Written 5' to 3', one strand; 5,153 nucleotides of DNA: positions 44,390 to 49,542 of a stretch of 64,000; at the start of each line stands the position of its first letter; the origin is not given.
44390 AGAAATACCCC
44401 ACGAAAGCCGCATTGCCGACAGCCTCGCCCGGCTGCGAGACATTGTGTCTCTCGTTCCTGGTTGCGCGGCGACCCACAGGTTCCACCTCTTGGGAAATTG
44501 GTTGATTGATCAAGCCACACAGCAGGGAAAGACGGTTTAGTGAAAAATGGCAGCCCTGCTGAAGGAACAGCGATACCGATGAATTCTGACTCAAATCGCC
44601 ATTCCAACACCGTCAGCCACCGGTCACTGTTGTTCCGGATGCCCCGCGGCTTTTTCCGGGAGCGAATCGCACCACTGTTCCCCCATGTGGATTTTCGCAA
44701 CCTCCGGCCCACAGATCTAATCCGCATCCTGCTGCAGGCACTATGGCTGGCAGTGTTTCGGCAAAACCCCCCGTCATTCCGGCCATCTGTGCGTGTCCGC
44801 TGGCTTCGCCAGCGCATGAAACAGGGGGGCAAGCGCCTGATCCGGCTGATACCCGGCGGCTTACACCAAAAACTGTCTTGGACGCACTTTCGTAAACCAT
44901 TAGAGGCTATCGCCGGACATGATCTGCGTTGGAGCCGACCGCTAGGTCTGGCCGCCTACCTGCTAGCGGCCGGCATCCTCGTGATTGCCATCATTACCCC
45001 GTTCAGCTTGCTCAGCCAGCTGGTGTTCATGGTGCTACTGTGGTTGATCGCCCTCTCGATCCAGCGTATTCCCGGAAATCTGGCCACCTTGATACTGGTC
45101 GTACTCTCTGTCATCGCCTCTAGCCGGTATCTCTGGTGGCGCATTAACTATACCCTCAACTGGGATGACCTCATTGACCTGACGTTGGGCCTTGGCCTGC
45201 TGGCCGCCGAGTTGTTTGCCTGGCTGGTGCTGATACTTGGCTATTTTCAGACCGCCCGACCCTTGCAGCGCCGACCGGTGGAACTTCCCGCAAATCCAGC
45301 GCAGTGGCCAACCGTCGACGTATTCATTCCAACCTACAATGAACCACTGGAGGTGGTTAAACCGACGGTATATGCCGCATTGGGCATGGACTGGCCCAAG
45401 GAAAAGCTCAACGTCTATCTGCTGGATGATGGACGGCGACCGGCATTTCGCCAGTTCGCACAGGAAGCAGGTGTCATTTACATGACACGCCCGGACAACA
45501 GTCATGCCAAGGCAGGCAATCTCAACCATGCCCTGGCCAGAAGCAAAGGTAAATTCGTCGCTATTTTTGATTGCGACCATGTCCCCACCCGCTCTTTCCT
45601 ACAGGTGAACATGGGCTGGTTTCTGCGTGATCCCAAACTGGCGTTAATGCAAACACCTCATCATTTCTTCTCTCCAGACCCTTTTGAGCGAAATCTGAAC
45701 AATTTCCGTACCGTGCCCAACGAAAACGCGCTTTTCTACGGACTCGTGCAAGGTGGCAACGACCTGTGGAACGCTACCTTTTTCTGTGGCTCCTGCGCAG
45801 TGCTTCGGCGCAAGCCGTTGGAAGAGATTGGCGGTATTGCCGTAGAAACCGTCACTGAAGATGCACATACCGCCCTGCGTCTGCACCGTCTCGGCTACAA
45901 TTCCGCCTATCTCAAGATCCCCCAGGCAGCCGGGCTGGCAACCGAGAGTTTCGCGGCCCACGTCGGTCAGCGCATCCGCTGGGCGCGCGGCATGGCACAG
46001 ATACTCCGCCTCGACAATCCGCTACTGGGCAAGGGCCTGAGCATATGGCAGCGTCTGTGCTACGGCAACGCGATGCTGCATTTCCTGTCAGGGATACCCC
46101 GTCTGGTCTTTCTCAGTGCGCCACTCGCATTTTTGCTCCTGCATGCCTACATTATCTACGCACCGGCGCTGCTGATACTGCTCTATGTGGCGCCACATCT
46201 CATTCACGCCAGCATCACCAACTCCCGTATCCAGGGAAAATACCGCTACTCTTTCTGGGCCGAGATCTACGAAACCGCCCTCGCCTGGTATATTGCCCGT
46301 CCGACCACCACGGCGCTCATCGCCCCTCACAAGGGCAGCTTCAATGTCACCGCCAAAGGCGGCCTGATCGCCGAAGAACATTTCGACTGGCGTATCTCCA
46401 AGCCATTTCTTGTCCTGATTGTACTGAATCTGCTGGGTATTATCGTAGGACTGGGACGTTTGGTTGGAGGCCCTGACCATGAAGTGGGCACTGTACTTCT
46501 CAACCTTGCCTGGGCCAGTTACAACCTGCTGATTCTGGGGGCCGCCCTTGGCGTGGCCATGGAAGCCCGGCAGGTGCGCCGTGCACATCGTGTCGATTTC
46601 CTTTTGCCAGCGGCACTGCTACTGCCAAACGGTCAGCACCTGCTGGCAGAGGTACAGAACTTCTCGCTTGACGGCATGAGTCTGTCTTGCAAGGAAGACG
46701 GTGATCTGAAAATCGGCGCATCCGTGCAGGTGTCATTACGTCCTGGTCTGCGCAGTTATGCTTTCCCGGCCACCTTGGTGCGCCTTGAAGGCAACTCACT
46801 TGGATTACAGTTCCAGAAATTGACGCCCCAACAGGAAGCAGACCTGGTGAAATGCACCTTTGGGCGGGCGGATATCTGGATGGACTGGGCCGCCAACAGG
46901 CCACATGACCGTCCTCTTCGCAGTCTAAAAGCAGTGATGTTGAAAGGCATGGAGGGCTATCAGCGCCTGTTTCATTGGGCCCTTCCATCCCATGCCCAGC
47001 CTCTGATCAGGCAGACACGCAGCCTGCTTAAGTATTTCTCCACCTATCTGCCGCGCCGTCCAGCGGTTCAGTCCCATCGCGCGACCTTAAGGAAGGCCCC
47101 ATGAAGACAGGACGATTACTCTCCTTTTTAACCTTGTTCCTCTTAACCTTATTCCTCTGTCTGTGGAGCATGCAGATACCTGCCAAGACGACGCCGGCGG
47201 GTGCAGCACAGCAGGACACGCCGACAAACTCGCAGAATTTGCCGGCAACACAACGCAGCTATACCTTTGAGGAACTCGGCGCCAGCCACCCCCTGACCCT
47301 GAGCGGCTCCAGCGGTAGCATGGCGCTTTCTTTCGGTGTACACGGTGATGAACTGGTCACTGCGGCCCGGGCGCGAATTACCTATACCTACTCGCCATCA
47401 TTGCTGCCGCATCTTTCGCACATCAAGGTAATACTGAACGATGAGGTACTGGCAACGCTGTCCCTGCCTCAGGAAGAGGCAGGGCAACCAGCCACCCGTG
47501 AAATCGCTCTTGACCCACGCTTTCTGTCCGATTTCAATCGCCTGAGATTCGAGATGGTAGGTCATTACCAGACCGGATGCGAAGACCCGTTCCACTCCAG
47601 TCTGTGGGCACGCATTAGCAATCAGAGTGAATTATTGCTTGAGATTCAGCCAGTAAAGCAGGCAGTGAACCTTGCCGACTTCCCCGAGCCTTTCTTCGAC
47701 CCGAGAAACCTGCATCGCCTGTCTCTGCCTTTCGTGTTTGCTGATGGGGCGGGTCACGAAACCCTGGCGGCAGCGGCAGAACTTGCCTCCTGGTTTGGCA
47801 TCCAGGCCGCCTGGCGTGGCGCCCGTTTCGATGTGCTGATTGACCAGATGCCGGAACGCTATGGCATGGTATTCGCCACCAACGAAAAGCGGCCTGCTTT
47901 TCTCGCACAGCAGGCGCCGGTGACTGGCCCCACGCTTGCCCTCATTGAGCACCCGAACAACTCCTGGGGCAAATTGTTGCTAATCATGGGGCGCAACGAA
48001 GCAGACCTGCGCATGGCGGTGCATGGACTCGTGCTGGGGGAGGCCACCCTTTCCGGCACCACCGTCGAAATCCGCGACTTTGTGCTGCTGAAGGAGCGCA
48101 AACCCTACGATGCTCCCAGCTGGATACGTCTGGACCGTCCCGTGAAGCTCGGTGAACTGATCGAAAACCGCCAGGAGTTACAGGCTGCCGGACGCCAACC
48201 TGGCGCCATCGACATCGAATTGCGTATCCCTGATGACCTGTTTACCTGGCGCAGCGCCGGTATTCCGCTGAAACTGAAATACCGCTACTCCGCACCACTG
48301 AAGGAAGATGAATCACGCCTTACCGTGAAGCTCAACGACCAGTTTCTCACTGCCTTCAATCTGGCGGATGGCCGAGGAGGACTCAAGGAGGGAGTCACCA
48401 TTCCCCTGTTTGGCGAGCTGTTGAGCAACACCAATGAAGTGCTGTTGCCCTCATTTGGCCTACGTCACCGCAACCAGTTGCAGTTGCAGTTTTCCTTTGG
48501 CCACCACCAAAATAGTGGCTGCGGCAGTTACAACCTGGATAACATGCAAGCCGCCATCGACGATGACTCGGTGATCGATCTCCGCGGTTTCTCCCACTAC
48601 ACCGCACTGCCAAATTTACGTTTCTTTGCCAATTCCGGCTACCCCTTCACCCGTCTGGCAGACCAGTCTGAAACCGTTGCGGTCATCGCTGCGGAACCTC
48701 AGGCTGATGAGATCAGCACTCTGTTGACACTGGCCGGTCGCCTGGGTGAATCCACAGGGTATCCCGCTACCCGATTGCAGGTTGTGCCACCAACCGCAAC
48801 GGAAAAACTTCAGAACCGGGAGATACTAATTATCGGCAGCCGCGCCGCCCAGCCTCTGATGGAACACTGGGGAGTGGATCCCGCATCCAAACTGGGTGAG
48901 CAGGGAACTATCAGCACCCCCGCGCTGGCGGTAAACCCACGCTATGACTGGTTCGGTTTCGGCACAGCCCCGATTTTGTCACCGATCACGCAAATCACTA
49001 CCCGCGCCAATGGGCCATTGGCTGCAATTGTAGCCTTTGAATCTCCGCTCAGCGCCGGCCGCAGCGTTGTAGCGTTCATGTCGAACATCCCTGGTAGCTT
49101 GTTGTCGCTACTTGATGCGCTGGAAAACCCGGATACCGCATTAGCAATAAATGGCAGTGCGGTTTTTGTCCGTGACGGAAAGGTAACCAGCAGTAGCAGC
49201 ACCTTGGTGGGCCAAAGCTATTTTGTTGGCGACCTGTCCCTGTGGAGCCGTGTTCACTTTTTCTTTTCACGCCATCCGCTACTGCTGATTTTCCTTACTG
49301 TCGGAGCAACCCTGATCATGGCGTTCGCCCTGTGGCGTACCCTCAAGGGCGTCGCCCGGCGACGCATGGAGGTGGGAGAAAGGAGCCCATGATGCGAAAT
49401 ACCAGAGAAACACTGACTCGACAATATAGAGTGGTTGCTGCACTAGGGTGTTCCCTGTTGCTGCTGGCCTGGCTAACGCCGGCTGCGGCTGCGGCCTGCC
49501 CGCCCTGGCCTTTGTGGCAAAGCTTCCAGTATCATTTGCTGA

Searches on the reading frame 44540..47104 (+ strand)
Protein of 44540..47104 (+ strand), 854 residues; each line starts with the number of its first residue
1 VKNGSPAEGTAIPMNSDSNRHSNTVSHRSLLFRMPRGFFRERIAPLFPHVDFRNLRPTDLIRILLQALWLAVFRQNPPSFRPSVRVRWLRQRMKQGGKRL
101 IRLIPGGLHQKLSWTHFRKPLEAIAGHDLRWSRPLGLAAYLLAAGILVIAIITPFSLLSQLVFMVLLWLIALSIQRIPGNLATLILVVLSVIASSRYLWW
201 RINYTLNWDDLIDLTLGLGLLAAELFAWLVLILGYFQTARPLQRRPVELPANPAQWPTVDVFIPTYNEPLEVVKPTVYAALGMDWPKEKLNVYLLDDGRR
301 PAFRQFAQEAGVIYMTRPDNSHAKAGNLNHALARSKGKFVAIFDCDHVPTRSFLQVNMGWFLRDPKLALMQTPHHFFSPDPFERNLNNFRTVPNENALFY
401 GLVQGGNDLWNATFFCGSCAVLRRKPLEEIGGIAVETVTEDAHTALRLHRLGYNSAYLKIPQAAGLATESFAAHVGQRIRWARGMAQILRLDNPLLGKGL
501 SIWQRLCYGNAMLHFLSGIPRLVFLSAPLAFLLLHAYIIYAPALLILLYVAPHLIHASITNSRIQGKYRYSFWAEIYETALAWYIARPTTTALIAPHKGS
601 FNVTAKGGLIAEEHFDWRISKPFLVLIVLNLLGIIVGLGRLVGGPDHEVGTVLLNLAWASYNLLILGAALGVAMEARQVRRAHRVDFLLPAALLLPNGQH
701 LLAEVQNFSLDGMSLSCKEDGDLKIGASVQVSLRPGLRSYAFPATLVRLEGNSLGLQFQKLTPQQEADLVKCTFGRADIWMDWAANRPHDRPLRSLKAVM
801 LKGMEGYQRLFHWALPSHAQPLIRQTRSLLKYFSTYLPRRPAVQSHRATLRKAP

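Call 58: search_protein_families(library=pfam, proteins=[window:44540-47104:+], max_evalue=0.00001)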
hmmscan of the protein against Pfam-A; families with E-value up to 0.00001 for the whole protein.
window:44540-47104:+ (854 aa): 6 families
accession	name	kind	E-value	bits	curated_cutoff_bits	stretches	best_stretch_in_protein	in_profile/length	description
PF00535.33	Glycos_transf_2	-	9.2e-24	84.7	23.3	1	261-431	2-168/168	Glycosyl transferase family 2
PF13632.12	Glyco_trans_2_3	-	5e-20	72.6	27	1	340-549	2-190/198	Glycosyl transferase family group 2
PF13641.12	Glyco_tranf_2_3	-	3e-16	60.6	27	1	257-484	1-230/230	Glycosyltransferase like family 2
PF07238.19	PilZ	-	3.8e-15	56.5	22.5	1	678-774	1-101/102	PilZ domain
PF03552.20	Cellulose_synt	-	1.6e-12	47.2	24.7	1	430-661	415-666/722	Cellulose synthase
PF13506.12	Glyco_transf_21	-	3.5e-09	36.8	21.7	1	323-483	17-174/174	Glycosyl transferase family 21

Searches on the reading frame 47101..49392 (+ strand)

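Call 58: search_protein_families(library=pfam, proteins=[window:47101-49392:+], max_evalue=0.00001)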
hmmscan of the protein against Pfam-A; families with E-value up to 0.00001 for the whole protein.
window:47101-49392:+ (763 aa): 1 family
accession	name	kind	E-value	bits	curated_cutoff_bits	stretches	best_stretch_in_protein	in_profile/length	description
PF03170.19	BcsB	-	2.1e-207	690.7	21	1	51-658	3-605/606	Bacterial cellulose synthase subunit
